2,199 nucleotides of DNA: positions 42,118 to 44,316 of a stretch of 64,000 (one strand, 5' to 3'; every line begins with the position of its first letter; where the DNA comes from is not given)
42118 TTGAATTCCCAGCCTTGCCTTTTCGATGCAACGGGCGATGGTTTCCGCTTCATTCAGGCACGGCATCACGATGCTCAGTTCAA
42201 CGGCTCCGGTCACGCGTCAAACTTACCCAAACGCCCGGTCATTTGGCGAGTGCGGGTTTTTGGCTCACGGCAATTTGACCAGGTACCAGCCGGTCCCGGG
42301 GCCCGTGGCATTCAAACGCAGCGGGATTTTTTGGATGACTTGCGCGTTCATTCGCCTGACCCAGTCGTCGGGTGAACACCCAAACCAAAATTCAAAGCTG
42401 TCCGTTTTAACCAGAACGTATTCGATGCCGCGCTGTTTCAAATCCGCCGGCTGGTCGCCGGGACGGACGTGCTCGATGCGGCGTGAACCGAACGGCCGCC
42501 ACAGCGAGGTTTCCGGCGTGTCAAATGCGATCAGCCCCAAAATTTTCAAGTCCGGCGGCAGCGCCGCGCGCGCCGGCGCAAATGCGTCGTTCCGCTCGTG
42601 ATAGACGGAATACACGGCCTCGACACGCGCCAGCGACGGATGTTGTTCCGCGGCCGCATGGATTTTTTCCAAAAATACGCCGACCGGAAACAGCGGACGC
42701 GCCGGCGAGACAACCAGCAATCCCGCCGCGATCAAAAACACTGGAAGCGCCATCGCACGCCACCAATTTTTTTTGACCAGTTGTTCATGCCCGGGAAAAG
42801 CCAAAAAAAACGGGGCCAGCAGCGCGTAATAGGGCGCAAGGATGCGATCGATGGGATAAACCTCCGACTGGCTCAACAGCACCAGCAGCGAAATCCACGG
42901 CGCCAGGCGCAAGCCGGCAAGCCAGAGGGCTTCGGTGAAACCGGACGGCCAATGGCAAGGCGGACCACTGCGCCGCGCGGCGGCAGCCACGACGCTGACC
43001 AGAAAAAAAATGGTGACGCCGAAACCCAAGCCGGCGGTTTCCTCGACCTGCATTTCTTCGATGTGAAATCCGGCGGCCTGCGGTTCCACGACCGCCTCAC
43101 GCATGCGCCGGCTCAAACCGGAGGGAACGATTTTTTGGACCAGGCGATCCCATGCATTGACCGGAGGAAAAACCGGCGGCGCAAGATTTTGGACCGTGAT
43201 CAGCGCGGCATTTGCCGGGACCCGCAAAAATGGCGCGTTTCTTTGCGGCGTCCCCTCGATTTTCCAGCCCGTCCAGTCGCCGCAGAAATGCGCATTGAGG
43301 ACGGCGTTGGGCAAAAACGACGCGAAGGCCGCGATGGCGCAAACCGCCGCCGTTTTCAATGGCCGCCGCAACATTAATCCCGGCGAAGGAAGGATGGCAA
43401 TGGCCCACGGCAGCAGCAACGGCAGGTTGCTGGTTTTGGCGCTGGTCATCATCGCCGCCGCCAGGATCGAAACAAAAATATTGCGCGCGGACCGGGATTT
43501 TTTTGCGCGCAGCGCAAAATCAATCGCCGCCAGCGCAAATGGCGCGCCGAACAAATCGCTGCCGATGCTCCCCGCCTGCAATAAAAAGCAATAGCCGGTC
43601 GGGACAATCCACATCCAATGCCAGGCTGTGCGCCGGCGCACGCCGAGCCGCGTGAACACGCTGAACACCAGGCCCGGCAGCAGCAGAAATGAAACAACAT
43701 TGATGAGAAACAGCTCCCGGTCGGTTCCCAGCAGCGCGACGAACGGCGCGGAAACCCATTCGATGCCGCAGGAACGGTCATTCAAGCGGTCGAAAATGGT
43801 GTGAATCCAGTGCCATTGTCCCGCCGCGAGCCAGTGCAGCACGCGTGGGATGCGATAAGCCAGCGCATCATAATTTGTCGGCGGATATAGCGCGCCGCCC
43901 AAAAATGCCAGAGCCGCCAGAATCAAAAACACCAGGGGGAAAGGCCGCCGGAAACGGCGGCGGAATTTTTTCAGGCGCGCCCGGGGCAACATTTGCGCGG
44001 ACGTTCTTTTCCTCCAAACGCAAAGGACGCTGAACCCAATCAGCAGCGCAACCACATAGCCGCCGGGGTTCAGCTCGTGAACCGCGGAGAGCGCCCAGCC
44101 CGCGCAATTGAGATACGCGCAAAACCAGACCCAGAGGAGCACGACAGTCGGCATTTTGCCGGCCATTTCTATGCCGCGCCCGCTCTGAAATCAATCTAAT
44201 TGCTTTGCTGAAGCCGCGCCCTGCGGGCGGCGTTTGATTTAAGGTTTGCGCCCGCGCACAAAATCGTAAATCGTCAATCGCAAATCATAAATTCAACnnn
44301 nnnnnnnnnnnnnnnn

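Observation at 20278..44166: Two full-length paralogous ~633-aa polytopic proteins bracket a 24-kb glycan locus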

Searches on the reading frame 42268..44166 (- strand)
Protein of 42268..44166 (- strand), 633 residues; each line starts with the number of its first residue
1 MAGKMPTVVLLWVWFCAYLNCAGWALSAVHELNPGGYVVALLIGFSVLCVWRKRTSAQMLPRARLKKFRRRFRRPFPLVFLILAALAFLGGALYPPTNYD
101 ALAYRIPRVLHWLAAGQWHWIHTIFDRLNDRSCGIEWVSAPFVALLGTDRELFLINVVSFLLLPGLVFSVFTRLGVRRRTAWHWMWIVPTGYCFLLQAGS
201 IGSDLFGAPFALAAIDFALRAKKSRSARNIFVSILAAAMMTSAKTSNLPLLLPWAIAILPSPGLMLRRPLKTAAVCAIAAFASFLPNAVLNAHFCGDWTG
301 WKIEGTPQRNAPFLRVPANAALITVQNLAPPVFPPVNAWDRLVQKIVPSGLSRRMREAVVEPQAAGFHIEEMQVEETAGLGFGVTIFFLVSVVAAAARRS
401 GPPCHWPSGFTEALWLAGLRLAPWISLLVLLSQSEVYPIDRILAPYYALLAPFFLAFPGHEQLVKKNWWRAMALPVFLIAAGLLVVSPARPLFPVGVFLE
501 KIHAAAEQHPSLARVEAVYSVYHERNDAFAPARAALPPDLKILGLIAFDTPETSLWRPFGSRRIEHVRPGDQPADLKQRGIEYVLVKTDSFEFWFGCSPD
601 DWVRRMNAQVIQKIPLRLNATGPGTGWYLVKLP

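Call 6: search_protein_families(library=pfam, proteins=[window:42268-44166:-], max_evalue=0.01)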
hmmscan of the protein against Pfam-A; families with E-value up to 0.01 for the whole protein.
window:42268-44166:- (633 aa): 0 families

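Call 7: search_protein_families(library=ncbifam, proteins=[window:42268-44166:-], max_evalue=0.01)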
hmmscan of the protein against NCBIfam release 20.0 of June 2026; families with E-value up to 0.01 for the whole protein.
window:42268-44166:- (633 aa): 0 families

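Call 11: search_solved_structures(query=window:42268-44166:-, max_evalue=10)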
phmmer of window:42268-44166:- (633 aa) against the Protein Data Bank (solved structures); distinct sequences matched with E-value up to 10: 1.
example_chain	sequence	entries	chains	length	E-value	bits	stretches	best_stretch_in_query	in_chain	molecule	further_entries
9dva_G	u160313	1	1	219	0.84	11.2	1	552-607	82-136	Afadin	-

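Call 12: find_homologous_proteins(query=window:42268-44166:-)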
Query window:42268-44166:- (633 aa): 2357 proteins with E <= 0.001 among 8000 candidates; the best 120 are listed.
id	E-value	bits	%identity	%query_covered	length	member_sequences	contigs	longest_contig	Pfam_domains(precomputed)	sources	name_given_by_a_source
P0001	0.0e+0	1440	100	99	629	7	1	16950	-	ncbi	ncbi:MAG: hypothetical protein WAO21_00835 [Verrucomicrobiia bacterium]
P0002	0.0e+0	1164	81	99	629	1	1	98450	-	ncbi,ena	-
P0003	0.0e+0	1148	80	99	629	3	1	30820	-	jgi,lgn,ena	-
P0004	0.0e+0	1148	80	99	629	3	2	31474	-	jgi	jgi:hypothetical protein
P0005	0.0e+0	1078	74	99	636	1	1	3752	-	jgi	jgi:hypothetical protein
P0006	0.0e+0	1075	75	99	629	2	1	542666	-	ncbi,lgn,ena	-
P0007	0.0e+0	1057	74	99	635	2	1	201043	-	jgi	jgi:hypothetical protein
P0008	0.0e+0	1019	72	99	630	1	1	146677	-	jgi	jgi:hypothetical protein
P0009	8.7e-297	1004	72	99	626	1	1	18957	-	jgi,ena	-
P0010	1.2e-296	1004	71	99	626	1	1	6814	-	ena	-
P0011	3.3e-296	1002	71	99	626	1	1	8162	-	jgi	jgi:hypothetical protein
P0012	4.4e-296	1002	71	99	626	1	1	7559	-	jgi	-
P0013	6.3e-293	991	70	99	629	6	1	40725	-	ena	-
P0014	4.1e-290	982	69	99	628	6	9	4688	-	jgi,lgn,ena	jgi:hypothetical protein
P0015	5.4e-289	978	69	99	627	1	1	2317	-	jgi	-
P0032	3.4e-276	936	66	99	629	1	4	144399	-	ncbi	ncbi:MAG: hypothetical protein ACLQAH_14450 [Limisphaerales bacterium]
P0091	1.7e-246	838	62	99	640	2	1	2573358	-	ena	-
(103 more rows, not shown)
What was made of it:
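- Checked: B probably starts at Met5 (44154), as in the 100%-identical database protein P0001 of 629 aa (call 12).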

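Call 17: search_solved_structures(query=A1, max_evalue=10, show_alignments=3)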
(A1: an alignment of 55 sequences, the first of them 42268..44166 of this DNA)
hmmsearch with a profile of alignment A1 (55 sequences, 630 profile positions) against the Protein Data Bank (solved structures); distinct sequences matched with E-value up to 10: 1.
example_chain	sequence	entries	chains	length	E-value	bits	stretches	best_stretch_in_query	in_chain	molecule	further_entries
2v9y_A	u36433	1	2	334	0.97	11.1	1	96-114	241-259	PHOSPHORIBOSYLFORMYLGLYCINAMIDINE CYCLO-LIGASE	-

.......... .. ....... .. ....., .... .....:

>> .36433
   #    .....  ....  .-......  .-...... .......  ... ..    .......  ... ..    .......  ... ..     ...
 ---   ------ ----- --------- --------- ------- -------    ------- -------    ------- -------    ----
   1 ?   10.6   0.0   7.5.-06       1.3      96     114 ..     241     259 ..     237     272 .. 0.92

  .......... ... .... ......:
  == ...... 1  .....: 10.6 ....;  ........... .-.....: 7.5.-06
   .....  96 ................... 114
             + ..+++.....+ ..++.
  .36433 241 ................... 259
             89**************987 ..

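Call 18: search_protein_families(library=pfam, alignment_id=A1, max_evalue=0.1)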
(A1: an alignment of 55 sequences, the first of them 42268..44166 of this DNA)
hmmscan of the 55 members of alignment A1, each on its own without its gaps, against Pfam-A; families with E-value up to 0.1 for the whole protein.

A. member 1, window:42268-44166:- (633 aa): 0 families

B. families by the number of members that match (of 55 scanned): 12 families
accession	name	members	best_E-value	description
PF13231.12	PMT_2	3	1.4e-05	Dolichyl-phosphate-mannose-protein mannosyltransferase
PF09913.15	DUF2142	2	0.001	Predicted membrane protein (DUF2142)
PF06785.16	UPF0242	2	0.047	Uncharacterised protein family (UPF0242) N-terminus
PF01569.27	PAP2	1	0.0033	PAP2 superfamily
PF07348.17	Syd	1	0.017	Syd protein (SUKH-2)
PF19554.4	DUF6077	1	0.022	Family of unknown function (DUF6077)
PF21469.2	BH1974-like_central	1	0.031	BH1974-like, central domain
PF02285.20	COX8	1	0.035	Cytochrome oxidase c subunit VIII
PF09534.15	Trp_oprn_chp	1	0.044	Tryptophan-associated transmembrane protein (Trp_oprn_chp)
PF16504.10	SP24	1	0.059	Putative virion membrane protein of plant and insect virus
PF14991.11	MLANA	1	0.07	Protein melan-A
PF11188.13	DUF2975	1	0.091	Protein of unknown function (DUF2975)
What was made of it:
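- On DUF2142 (PF09913, GT-C-like membrane proteins): Two of 55 members hit (call 18).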

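Call 24: find_encoding_contigs(protein=P0091, flank=10000, max_places=2)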
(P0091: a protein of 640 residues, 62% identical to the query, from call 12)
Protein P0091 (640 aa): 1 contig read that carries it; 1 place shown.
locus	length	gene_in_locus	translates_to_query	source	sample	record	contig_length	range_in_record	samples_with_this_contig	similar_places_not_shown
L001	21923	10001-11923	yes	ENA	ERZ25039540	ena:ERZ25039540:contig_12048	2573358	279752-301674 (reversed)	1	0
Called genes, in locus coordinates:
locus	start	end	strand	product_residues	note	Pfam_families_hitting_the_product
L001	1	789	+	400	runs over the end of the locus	PF04055:Radical_SAM, PF06968:BATS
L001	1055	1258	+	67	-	PF18993:Rv0078B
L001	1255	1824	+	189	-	-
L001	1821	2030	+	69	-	PF02597:ThiS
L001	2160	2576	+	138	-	PF07578:LAB_N, PF12773:DZR (weak)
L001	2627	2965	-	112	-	-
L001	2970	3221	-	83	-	-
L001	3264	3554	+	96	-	PF01176:eIF-1a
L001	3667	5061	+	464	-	PF00753:Lactamase_B, PF12706:Lactamase_B_2 (weak), PF16661:Lactamase_B_6 (weak), PF10996:Beta-Casp, PF07521:RMMBL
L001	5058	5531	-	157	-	-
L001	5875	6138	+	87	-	PF03693:ParD_antitoxin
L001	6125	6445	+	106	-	PF05016:ParE_toxin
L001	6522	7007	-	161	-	PF04461:YajQ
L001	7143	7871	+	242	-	PF00535:Glycos_transf_2, PF13641:Glyco_tranf_2_3 (weak)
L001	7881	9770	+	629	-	-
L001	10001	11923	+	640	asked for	-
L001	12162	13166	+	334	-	PF00535:Glycos_transf_2, PF26629:GT2_TM_C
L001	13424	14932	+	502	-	-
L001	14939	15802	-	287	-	PF01073:3Beta_HSD (faint), PF01370:Epimerase, PF04321:RmlD_sub_bind (weak)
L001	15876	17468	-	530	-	-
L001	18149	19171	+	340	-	PF01370:Epimerase, PF02719:Polysacc_synt_2, PF04321:RmlD_sub_bind, PF05368:NmrA (weak), PF01073:3Beta_HSD, PF07993:NAD_binding_4 (weak), PF13460:NAD_binding_10, PF16363:GDP_Man_Dehyd, +1 more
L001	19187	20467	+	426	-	PF01041:DegT_DnrJ_EryC1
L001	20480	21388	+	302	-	PF00248:Aldo_ket_red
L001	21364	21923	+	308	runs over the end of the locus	PF01408:GFO_IDH_MocA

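Call 25: find_encoding_contigs(protein=P0032, flank=10000, max_places=2)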
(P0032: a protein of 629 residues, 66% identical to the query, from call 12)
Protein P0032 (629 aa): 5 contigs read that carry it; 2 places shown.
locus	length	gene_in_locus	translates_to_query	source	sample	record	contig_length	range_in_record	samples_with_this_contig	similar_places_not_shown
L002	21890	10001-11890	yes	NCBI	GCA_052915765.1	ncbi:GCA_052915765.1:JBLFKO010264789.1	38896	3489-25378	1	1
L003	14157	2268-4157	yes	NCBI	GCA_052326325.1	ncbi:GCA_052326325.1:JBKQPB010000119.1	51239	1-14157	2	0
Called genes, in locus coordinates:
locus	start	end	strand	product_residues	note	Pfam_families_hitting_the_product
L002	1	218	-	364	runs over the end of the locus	PF00480:ROK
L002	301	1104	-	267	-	-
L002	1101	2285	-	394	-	PF01168:Ala_racemase_N, PF00842:Ala_racemase_C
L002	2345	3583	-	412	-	PF01071:GARS_A (weak), PF02843:GARS_C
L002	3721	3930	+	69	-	PF04102:SlyX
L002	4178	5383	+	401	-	PF04055:Radical_SAM, PF06968:BATS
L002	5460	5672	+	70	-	PF02597:ThiS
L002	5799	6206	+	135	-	PF07578:LAB_N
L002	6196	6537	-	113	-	-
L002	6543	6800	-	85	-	-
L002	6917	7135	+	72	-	PF01176:eIF-1a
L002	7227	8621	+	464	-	PF00753:Lactamase_B, PF12706:Lactamase_B_2 (weak), PF16661:Lactamase_B_6 (weak), PF10996:Beta-Casp, PF07521:RMMBL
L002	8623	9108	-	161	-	PF04461:YajQ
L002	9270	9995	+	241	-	PF00535:Glycos_transf_2, PF13641:Glyco_tranf_2_3 (weak)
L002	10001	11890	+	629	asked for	-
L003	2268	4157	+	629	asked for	-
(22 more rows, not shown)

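Call 35: search_protein_representatives(alignment_id=A1)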
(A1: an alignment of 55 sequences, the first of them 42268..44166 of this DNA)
Query: 55 sequences, 630 profile positions. Proteins with E-value up to 0.001 (for the whole library): 2098; up to 1e-10: 1130; up to 1e-30: 664. The best 150 are listed.
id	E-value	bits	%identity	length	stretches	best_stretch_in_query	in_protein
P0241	3.9e-229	778.9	-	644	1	1-612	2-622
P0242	5.2e-227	771.8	-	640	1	6-629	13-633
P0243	1.0e-220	751.0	-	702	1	1-629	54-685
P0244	6.9e-219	745.0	-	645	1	1-628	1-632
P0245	7.4e-218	741.6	-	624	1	4-628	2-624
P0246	6.0e-216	735.3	-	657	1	7-629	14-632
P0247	1.6e-215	733.9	-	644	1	2-629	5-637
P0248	4.8e-215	732.3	-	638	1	5-629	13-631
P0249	7.0e-215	731.8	-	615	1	26-628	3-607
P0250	5.6e-213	725.5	-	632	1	1-629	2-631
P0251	2.8e-211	719.9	-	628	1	1-629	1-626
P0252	9.9e-211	718.1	-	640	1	5-628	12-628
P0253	2.0e-210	717.1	-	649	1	5-628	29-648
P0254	7.5e-210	715.2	-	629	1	1-629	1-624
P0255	3.3e-209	713.1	-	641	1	4-629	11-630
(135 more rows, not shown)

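Call 36: predict_structure(alignment_id=A1)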
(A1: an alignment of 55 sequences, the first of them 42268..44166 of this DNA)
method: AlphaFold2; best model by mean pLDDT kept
length: 633 residues; sequences in the alignment: 55
mean_pLDDT: 88.0   pTM: 0.91
mean pLDDT of the five models: 88.0, 87.5, 86.2, 83.9, 81.9
residues with pLDDT >= 90: 356; 70-90: 238; 50-70: 35; < 50: 4
segments of 3 or more residues with pLDDT < 50: 1-3
pLDDT, mean of each block of 10 residues (from residue 1): 63 95 94 96 94 73 72 93 96 90 90 91 80 81 92 95 97 96 97 94 92 97 92 96 87 94 91 94 87 78 59 86 90 82 86 79 80 86 94 87 61 92 95 80 92 93 95 95 91 83 82 86 88 91 89 83 91 93 93 90 95 88 84 93
secondary structure, 60 per line:
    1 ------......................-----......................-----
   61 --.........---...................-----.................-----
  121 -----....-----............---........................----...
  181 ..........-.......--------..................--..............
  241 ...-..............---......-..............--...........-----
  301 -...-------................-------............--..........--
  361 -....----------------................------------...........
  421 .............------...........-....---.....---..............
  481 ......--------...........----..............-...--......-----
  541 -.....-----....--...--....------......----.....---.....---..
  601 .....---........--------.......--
elements in order: H7-28 H34-55 H63-71 H75-93 H99-115 H126-129 H135-146 H150-173 H178-190 H192-198 H207-224 H227-243 H245-258 H262-267 H269-282 H285-295 H312-327 H335-346 H349-358 H362-365 H382-397 H410-433 H440-450 H452-455 H459-463 H467-486 H495-505 H510-523 H530-535 E542-546 H552-555 E563-566 H573-578 E583-587 H591-595 H599-605 E609-616 E625-631
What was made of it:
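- Fold: AF2 model with pLDDT 88 and pTM 0.91 (call 36).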

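Call 40: fold_search(model_id=the predicted structure, library=pdb)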
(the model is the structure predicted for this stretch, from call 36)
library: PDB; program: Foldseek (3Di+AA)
matches with E <= 10: 331; with E <= 0.001: 14
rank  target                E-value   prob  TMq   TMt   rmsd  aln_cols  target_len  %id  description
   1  9s6u_A                9.2e-06  1.00  0.40  0.44  11.6       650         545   12  Ternary cryo-EM structure of human ALG9 with Dol25-PP-GlcNAc2Man8, Dol25-P-Man and Fab (released 2026-03-18)
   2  9s6t_A                1.0e-05  1.00  0.39  0.48  10.1       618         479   13  Ternary cryo-EM structure of chicken ALG12 with Dol25-PP-GlcNAc2Man7, Dol25-P-Man, and Fab (released 2026-03-18)
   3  7e9s_A                1.7e-05  1.00  0.37  0.29  16.3       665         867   13  Archaeal oligosaccharyltransferase AglB from Archaeoglobus fulgidus in complex with an inhibitory peptide and a dolich (released 2021-09-08)
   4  9s6s_A                2.4e-05  1.00  0.39  0.43  12.1       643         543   10  Ternary cryo-EM structure of human ALG9 with Dol25-PP-GlcNAc2Man6, Dol25-P-Man and Fab (released 2026-03-18)
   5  5f15                  2.6e-05  1.00  0.39  0.44  18.2       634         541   13  Crystal Structure of ArnT from Cupriavidus metallidurans bound to Undecaprenyl phosphate (released 2016-02-17)
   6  5ezm                  2.9e-05  1.00  0.38  0.43  17.8       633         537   13  Crystal Structure of ArnT from Cupriavidus metallidurans in the apo state (released 2016-02-17)
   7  3wak                  3.7e-05  1.00  0.37  0.29  16.4       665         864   12  Crystal structure of the Archaeoglobus fulgidus oligosaccharyltransferase (O29867_ARCFU) in the apo form (released 2013-10-30)
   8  3waj                  7.9e-05  1.00  0.37  0.31  16.4       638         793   13  Crystal structure of the Archaeoglobus fulgidus oligosaccharyltransferase (O29867_ARCFU) complex with Zn and sulfate (released 2013-10-30)
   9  5gmy_A                2.8e-04  1.00  0.37  0.29  16.4       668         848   11  Crystal structure of the Archaeoglobus fulgidus oligosaccharyltransferase (O29867_ARCFU) tethered with an acceptor pep (released 2017-02-01)
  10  9n9j_I                3.9e-04  1.00  0.40  0.37  15.5       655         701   13  Structure of a GRP94 folding intermediate engaged with a CCDC134- and FKBP11-bound secretory translocon (released 2025-11-19)
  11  8b6l_I                4.6e-04  1.00  0.39  0.37  15.8       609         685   13  Subtomogram average of the human Sec61-TRAP-OSTA-translocon (released 2022-12-07)
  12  6ftg_5                6.8e-04  1.00  0.38  0.37  16.0       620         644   12  Subtomogram average of OST-containing ribosome-translocon complexes from canine rough microsomal membranes (released 2018-03-21)
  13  8pn9_A                9.5e-04  1.00  0.39  0.38  15.2       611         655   13  Structure of human oligosaccharyltransferase OST-A complex bound to NGI-1 (released 2024-05-08)
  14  8age_A                9.9e-04  1.00  0.29  0.29  20.3       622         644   12  Structure of yeast oligosaccharylransferase complex with acceptor peptide bound (released 2022-12-07)
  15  6wbx                  1.4e-03  1.00  0.35  0.20  13.9       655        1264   12  Single-Particle Cryo-EM Structure of Arabinofuranosyltransferase AftD from Mycobacteria, Mutant R1389S Class 1 (released 2020-05-13)
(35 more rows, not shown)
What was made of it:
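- On GT-C glycosyltransferase superfamily (fold level): Foldseek against PDB: ranks 1-32 are all GT-C (ALG9, ALG12, AglB, ArnT, STT3, AftD, EmbA/B/C, Pmt4, Pmt1/2, PglB, ALG3), probability 0.89-1.00, best E = 9.2e-6, TMq 0.22-0.41 (call 40).
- Foldseek ranks 1-32 are all GT-C enzymes from at least eight families, with probability 0.89-1.00 (call 40). Pmt4 and Pmt1/2 appear among the fold hits (call 40). AftD and EmbA/B/C are among the fold hits (call 40). All solved proteins matched are transferases (call 40).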
